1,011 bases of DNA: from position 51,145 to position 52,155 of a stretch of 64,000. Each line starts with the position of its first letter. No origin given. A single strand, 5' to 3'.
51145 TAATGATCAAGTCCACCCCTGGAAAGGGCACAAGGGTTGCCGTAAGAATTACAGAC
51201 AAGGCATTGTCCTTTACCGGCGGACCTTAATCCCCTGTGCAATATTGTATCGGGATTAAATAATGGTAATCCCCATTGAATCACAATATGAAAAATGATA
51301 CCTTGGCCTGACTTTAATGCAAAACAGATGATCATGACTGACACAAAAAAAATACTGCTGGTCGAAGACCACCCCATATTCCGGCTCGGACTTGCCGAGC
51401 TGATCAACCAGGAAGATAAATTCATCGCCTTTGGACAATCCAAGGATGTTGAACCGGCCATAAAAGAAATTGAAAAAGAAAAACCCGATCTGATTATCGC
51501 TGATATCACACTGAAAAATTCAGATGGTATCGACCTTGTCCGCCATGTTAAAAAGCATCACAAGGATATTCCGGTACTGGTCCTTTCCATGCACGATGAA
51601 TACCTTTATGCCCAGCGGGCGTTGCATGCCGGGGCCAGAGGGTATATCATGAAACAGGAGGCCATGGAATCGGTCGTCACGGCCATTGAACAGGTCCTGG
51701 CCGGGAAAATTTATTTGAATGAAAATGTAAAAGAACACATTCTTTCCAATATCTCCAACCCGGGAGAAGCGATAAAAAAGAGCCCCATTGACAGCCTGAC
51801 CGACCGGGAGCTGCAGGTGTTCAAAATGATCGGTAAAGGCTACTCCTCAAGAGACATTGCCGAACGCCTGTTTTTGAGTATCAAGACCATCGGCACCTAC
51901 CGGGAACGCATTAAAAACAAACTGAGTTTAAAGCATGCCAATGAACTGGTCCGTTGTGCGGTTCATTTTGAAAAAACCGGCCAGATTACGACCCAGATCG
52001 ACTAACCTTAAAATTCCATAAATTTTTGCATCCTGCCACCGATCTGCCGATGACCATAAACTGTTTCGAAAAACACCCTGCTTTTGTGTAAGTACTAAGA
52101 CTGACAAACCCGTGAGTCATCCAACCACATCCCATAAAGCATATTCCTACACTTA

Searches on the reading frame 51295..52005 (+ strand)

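Call 46: search_protein_families(library=pfam, proteins=[window:51295-52005:+], max_evalue=0.000001)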
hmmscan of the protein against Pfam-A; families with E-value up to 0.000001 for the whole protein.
window:51295-52005:+ (236 aa): 2 families
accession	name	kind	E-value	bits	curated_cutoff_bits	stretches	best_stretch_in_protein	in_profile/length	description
PF00072.30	Response_reg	-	4.3e-25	88.5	30.2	1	20-131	1-110/111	Response regulator receiver domain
PF00196.25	GerE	-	1e-15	57.5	23.5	1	166-222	1-57/57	Bacterial regulatory proteins, luxR family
